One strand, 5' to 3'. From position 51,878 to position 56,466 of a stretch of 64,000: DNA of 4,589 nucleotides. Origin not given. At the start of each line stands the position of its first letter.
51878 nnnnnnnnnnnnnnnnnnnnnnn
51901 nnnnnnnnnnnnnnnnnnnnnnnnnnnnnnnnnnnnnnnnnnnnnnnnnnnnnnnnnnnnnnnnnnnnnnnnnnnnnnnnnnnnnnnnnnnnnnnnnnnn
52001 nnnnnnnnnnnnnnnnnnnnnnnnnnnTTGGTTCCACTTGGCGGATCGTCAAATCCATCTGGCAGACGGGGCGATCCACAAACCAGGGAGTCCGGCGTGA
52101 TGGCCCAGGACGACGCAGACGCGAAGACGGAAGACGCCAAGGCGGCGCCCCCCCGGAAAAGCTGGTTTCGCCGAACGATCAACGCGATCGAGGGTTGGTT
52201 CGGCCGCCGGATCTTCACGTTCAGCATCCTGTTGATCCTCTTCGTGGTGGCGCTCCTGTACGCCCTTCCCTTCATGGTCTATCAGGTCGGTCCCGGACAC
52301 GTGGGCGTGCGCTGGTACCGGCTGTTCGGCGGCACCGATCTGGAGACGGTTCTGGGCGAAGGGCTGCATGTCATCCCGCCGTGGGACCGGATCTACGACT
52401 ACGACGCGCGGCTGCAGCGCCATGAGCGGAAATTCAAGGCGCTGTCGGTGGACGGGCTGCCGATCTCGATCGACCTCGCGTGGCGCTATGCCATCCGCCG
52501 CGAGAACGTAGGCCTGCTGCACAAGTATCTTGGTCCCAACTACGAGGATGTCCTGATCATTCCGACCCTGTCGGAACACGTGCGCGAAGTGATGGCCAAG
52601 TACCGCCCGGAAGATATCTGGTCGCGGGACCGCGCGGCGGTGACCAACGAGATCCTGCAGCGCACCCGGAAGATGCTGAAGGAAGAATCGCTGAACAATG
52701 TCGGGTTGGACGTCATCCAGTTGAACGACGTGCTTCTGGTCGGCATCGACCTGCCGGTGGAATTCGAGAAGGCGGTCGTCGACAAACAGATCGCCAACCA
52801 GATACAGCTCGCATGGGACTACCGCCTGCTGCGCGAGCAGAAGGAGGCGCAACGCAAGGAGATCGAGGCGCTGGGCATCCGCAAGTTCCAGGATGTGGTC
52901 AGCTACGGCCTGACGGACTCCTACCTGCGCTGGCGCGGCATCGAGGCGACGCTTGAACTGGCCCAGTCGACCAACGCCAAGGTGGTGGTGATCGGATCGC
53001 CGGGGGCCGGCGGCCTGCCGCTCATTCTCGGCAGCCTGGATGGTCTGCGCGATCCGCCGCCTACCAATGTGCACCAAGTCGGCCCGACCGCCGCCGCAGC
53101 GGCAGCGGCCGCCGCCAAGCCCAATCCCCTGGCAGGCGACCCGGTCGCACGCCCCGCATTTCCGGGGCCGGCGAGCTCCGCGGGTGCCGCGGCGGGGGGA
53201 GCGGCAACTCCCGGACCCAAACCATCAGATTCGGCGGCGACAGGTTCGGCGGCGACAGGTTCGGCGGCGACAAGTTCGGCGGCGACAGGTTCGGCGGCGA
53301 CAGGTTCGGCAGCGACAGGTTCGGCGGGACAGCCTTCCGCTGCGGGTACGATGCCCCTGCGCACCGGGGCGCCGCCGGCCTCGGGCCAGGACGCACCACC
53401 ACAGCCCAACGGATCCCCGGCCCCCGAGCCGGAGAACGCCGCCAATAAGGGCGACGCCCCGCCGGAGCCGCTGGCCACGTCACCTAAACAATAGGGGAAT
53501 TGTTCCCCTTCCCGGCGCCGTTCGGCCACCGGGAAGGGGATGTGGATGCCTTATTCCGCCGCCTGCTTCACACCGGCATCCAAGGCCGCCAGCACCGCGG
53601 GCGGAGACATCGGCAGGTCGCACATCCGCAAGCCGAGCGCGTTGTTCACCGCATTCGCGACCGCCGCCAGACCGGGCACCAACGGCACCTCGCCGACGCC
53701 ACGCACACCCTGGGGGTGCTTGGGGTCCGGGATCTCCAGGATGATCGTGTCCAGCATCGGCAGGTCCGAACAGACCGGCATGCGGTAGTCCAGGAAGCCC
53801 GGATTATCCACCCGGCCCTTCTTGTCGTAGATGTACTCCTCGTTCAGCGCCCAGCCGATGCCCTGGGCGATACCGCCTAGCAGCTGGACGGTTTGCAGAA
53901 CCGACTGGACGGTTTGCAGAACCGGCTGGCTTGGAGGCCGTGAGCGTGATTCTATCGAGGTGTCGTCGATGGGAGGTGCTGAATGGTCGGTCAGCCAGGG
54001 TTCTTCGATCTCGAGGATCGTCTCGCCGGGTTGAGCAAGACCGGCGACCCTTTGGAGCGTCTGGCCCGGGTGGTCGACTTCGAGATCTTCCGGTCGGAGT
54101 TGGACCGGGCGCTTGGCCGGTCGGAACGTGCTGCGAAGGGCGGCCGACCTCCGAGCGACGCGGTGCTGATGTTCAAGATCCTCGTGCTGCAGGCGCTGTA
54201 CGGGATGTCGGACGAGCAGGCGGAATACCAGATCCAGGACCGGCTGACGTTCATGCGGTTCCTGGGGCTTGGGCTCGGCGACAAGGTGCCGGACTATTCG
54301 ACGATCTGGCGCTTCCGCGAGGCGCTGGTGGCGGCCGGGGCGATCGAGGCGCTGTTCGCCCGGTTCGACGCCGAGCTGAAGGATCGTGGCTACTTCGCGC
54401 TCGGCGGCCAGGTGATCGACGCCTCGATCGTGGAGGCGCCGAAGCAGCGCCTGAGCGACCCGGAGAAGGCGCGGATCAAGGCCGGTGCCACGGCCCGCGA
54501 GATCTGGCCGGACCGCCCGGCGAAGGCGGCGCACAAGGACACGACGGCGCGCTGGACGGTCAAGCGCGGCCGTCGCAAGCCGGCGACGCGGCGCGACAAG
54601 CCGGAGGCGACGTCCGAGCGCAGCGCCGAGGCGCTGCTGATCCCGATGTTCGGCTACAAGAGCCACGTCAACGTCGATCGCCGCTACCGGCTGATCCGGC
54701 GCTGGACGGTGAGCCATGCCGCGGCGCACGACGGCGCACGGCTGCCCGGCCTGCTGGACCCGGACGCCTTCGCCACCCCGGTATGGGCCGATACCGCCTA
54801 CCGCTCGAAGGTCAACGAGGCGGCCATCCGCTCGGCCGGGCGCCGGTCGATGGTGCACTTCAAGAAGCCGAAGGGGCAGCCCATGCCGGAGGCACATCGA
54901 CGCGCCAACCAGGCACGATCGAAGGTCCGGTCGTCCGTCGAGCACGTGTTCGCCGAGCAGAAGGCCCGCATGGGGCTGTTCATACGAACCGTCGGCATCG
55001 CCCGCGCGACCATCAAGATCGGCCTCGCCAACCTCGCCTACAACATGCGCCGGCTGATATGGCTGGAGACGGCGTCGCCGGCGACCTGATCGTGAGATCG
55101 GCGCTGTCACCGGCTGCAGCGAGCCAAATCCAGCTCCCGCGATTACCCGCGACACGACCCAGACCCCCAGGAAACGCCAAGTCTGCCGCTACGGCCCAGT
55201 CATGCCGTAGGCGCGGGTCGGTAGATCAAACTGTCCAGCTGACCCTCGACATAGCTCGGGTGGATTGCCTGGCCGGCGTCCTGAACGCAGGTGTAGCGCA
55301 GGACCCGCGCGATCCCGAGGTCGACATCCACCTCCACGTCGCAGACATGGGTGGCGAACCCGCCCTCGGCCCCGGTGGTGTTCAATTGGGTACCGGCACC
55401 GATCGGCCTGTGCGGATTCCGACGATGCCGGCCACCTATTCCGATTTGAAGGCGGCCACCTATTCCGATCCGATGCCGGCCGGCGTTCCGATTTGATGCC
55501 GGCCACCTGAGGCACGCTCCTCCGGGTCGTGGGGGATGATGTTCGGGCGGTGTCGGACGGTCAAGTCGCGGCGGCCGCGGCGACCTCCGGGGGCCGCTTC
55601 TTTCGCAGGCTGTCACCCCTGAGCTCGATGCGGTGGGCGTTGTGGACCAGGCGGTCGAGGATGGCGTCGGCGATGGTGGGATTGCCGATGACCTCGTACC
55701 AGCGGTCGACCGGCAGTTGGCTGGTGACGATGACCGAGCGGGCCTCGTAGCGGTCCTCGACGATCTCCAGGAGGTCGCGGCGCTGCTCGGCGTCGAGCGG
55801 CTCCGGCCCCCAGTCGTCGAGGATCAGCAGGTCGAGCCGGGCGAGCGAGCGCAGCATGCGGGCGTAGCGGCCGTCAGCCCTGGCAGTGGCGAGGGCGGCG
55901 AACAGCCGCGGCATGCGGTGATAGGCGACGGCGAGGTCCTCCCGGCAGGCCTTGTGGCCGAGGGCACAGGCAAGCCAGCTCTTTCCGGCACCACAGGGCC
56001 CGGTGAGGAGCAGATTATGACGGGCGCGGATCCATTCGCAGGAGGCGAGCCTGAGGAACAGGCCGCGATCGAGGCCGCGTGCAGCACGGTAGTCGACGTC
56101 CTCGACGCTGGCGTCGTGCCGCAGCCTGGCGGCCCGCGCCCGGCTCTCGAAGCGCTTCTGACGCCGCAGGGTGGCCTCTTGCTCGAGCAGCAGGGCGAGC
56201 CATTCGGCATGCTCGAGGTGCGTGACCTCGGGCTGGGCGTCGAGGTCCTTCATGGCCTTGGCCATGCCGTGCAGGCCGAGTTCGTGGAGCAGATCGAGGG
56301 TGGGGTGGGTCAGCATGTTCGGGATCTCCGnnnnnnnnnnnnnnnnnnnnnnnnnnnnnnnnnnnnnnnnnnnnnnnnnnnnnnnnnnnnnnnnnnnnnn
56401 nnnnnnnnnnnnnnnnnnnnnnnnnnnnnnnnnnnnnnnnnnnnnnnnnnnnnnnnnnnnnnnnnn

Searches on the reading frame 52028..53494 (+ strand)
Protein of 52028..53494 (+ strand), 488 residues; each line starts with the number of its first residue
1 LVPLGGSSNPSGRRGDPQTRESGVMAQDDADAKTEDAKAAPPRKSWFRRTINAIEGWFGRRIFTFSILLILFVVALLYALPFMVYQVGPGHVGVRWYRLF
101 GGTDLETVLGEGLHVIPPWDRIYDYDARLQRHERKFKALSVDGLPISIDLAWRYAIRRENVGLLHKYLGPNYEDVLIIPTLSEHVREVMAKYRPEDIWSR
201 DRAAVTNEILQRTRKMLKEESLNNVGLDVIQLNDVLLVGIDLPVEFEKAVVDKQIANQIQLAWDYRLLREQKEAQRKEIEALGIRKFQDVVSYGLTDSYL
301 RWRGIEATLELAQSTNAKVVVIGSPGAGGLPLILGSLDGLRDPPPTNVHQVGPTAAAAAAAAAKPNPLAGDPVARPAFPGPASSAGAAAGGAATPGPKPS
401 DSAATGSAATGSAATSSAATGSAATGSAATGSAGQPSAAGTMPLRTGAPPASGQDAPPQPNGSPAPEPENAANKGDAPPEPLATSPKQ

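Call 5: search_protein_families(library=pfam, proteins=[window:52028-53494:+], max_evalue=0.01)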
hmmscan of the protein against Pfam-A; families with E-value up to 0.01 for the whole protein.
window:52028-53494:+ (488 aa): 1 family
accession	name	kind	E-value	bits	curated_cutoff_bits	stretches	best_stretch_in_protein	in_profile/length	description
PF01145.31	Band_7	-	2.3e-23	83.6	23.6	1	86-274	2-176/176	SPFH domain / Band 7 family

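Call 62: search_protein_families(library=pfam, proteins=[window:52028-53494:+], max_evalue=1)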
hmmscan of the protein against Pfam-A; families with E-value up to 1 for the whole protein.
window:52028-53494:+ (488 aa): 3 families
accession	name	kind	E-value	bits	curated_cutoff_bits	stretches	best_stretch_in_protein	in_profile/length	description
PF01145.31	Band_7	-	2.3e-23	83.6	23.6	1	86-274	2-176/176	SPFH domain / Band 7 family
PF00582.32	Usp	-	0.12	13.4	24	1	304-336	91-124/141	Universal stress protein family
PF04307.19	YdjM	-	0.37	10.7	29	1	44-86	46-87/176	YdjM inner membrane protein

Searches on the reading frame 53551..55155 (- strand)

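Call 5: search_protein_families(library=pfam, proteins=[window:53551-55155:-], max_evalue=0.01)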
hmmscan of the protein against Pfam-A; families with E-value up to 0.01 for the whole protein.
window:53551-55155:- (534 aa): 1 family
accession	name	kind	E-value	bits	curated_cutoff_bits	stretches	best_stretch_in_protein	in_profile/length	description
PF20256.3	MoCoBD_2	-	3.6e-12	46.8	27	1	423-466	240-283/283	Molybdopterin cofactor-binding domain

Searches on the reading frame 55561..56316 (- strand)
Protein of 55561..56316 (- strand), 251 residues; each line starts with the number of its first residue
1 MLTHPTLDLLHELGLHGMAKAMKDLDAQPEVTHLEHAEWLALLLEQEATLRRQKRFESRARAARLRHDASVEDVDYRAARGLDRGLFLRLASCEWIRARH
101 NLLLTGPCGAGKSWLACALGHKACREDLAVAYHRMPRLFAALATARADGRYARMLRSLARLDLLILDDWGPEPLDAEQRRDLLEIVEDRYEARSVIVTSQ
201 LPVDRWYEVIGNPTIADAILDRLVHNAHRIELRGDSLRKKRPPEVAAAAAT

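Call 5: search_protein_families(library=pfam, proteins=[window:55561-56316:-], max_evalue=0.01)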
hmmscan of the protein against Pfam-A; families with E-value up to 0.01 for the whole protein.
window:55561-56316:- (251 aa): 6 families
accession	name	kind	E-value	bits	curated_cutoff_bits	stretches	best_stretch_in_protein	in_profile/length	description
PF01695.23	IstB_IS21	-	1.7e-72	244.2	24.1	1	10-241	3-234/238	IstB-like ATP binding protein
PF13481.12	AAA_25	-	0.00073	19.7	27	1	94-197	28-149/195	AAA domain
PF13191.12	AAA_16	-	0.001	20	32.6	1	100-188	25-122/167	AAA ATPase domain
PF00308.24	Bac_DnaA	-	0.0052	17.4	23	1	101-169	36-106/162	Bacterial DnaA ATPAse domain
PF13401.12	AAA_22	-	0.007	17.1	27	0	99-194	5-83/130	AAA domain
PF20720.3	nSTAND3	-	0.0094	16.1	27.2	0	96-133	14-51/155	Novel STAND NTPase 3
